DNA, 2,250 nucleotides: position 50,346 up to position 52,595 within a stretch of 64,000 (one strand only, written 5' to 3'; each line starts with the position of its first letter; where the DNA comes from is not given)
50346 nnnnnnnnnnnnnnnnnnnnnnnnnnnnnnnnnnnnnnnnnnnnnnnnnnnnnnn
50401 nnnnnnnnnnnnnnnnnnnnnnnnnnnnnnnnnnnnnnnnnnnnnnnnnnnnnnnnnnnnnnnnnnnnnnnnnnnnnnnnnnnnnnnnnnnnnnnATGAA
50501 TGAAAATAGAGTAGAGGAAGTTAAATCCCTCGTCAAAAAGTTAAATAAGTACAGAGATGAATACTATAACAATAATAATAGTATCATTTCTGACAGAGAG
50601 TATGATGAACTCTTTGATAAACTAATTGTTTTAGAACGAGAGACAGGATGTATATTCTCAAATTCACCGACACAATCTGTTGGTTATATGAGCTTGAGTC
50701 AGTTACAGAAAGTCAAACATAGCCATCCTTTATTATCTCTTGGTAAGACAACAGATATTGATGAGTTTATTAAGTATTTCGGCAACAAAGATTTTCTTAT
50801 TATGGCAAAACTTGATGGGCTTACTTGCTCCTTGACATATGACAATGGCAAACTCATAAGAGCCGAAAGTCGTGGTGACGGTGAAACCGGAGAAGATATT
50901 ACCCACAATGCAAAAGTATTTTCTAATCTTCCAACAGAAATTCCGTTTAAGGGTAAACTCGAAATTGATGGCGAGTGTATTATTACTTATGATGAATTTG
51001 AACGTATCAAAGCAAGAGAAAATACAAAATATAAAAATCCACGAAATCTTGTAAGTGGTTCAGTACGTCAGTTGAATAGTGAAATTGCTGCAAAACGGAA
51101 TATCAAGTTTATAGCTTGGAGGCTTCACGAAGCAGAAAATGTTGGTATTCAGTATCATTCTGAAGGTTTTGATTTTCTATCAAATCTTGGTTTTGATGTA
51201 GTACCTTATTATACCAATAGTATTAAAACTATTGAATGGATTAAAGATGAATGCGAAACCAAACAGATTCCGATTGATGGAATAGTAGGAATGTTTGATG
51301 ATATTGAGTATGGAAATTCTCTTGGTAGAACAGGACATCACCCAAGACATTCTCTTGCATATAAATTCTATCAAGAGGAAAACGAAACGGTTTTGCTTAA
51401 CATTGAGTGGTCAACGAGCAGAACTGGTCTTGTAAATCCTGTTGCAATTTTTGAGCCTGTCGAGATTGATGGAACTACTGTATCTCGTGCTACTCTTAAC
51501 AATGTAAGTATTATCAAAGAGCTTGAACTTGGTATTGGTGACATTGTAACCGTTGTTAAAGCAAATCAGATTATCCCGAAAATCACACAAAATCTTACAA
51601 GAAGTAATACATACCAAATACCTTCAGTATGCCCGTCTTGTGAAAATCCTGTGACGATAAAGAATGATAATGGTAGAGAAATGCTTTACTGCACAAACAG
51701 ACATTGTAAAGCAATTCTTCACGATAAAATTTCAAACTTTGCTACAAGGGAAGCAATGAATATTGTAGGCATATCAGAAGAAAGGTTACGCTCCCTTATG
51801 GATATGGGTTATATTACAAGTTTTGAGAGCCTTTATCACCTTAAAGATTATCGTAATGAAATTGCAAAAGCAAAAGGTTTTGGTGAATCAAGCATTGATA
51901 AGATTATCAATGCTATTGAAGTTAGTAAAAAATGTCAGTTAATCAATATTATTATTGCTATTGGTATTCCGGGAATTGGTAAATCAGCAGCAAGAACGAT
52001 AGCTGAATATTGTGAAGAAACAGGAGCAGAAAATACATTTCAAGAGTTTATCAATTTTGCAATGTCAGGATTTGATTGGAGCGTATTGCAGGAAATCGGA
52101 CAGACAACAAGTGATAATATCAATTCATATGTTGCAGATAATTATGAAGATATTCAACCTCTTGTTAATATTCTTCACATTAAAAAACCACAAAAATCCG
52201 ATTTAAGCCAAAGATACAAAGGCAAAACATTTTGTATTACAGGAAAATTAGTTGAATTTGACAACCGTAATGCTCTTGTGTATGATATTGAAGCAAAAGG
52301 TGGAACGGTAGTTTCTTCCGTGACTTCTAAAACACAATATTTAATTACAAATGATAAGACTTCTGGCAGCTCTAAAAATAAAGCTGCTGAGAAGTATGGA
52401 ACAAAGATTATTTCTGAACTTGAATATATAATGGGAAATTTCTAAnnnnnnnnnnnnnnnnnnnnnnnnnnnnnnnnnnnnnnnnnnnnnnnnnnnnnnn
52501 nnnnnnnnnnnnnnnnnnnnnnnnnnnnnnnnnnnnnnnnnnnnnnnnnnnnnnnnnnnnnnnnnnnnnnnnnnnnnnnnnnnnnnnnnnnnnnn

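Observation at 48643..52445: NMN-adenylyltransferase-like gene next to an NAD-dependent DNA ligase: a phage NAD+ module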

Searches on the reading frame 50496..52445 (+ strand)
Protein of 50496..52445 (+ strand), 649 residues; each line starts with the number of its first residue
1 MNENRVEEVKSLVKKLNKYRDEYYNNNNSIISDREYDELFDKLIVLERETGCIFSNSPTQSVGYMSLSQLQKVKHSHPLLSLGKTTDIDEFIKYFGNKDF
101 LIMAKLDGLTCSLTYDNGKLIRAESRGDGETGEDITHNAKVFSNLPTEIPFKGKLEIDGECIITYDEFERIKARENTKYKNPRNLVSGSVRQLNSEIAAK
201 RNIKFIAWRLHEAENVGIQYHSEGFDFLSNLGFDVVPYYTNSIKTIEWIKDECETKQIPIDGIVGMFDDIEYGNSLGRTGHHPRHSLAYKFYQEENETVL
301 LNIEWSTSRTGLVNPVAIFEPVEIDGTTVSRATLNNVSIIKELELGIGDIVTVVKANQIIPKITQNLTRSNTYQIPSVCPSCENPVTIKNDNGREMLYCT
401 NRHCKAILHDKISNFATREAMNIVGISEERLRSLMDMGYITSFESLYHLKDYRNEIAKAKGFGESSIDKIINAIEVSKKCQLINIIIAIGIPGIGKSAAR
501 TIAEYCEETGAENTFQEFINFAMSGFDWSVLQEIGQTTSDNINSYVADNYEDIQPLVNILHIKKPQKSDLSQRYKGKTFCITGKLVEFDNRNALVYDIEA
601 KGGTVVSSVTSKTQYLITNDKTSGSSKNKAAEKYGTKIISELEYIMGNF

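Call 3: search_protein_families(library=pfam, proteins=[window:50496-52445:+], max_evalue=0.01)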
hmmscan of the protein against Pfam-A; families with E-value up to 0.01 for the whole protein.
window:50496-52445:+ (649 aa): 8 families
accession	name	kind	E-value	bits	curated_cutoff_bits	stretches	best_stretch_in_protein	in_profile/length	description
PF01653.23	DNA_ligase_aden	-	5.5e-51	174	27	1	68-292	2-251/253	NAD-dependent DNA ligase adenylation domain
PF03120.22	DNA_ligase_OB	-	6e-25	87.4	32.9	1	297-371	1-75/79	NAD-dependent DNA ligase OB-fold domain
PF00533.33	BRCT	-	1.9e-07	31.6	21.3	1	574-641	6-71/78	BRCA1 C Terminus (BRCT) domain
PF22745.1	Nlig-Ia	-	1.7e-05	25.8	27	1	23-57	20-54/92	DNA ligase-like, N-terminal NAD+-binding domain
PF14520.12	HHH_5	-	0.00062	20.6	27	0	421-474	5-55/57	Helix-hairpin-helix domain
PF03119.21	DNA_ligase_ZBD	-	0.00074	19.8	25.8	1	379-406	2-27/27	NAD-dependent DNA ligase C4 zinc finger domain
PF12738.14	PTCB-BRCT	-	0.0018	18.6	22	0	588-640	10-60/63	twin BRCT domain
PF16589.12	BRCT_2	-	0.0024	18.6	27.3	1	575-640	4-66/86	BRCT domain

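Call 4: search_protein_families(library=ncbifam, proteins=[window:50496-52445:+], max_evalue=0.01)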
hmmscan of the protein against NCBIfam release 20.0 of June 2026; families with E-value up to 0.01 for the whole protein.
window:50496-52445:+ (649 aa): 8 families
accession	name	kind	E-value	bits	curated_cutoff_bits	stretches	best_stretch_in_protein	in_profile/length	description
NF005932.1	PRK07956.1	equivalog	8.5e-150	500.4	369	1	8-643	2-659/664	NAD-dependent DNA ligase LigA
TIGR00575.1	dnlj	equivalog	2.5e-149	498.7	444.45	1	12-642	1-650/652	NAD-dependent DNA ligase LigA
NF010931.0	PRK14351.1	equivalog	2.8e-109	366.6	1051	1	3-644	30-678/692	NAD-dependent DNA ligase LigA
NF010930.0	PRK14350.1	equivalog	1.2e-77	261.8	652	1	3-640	3-657/669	NAD-dependent DNA ligase LigA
NF005987.0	PRK08097.1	equivalog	2.9e-45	154.8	498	1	5-564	30-556/562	NAD-dependent DNA ligase LigB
NF004844.0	PRK06195.1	equivalog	3.1e-05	23.5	373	1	571-626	218-272/309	DNA polymerase III subunit epsilon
TIGR01259.1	comE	subfamily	0.00024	21.1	152.35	0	490-520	72-102/120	comEA protein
NF004719.0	PRK06063.1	equivalog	0.0029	16.6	389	1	590-644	248-302/331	DEDDh family exonuclease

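Call 5: search_protein_families(library=phrogs, proteins=[window:50496-52445:+], max_evalue=0.001)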
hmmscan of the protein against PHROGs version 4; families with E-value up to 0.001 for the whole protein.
window:50496-52445:+ (649 aa): 5 families
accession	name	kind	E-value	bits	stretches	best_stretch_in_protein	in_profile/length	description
phrog_3869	-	DNA, RNA and nucleotide metabolism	3.6e-177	591.8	1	2-643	2-648/656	NAD-dependent DNA ligase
phrog_3359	-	DNA, RNA and nucleotide metabolism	3.8e-56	191.7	1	17-366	8-322/325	NAD-dependent DNA ligase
phrog_3498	-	DNA, RNA and nucleotide metabolism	6.6e-43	148.3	1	374-645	4-250/256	NAD-dependent DNA ligase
phrog_2561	-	DNA, RNA and nucleotide metabolism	6.1e-12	47.1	1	536-645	64-157/167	DNA ligase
phrog_3989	-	unknown function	2.8e-06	27.8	1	568-641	201-270/296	-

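Call 72: search_solved_structures(query=window:50496-52442:+, max_evalue=1e-50, show_alignments=1)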
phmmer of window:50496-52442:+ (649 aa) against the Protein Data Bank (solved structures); distinct sequences matched with E-value up to 1e-50: 7.
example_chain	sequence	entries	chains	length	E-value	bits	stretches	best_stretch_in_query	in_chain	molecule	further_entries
1dgs_A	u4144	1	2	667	1.6e-70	241.6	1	4-644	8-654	DNA LIGASE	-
1v9p_A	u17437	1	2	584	2.1e-69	237.9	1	4-504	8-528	DNA ligase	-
2owo_A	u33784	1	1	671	1.3e-64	222.1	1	22-645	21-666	DNA ligase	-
5tt5_A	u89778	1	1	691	6.7e-64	219.7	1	20-645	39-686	DNA ligase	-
4glx_A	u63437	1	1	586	4.1e-59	203.9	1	22-506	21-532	DNA ligase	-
3sgi_A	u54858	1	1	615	6.1e-59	203.3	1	10-504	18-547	DNA ligase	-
8ak4_A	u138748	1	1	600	4.6e-53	183.9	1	20-504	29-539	DNA ligase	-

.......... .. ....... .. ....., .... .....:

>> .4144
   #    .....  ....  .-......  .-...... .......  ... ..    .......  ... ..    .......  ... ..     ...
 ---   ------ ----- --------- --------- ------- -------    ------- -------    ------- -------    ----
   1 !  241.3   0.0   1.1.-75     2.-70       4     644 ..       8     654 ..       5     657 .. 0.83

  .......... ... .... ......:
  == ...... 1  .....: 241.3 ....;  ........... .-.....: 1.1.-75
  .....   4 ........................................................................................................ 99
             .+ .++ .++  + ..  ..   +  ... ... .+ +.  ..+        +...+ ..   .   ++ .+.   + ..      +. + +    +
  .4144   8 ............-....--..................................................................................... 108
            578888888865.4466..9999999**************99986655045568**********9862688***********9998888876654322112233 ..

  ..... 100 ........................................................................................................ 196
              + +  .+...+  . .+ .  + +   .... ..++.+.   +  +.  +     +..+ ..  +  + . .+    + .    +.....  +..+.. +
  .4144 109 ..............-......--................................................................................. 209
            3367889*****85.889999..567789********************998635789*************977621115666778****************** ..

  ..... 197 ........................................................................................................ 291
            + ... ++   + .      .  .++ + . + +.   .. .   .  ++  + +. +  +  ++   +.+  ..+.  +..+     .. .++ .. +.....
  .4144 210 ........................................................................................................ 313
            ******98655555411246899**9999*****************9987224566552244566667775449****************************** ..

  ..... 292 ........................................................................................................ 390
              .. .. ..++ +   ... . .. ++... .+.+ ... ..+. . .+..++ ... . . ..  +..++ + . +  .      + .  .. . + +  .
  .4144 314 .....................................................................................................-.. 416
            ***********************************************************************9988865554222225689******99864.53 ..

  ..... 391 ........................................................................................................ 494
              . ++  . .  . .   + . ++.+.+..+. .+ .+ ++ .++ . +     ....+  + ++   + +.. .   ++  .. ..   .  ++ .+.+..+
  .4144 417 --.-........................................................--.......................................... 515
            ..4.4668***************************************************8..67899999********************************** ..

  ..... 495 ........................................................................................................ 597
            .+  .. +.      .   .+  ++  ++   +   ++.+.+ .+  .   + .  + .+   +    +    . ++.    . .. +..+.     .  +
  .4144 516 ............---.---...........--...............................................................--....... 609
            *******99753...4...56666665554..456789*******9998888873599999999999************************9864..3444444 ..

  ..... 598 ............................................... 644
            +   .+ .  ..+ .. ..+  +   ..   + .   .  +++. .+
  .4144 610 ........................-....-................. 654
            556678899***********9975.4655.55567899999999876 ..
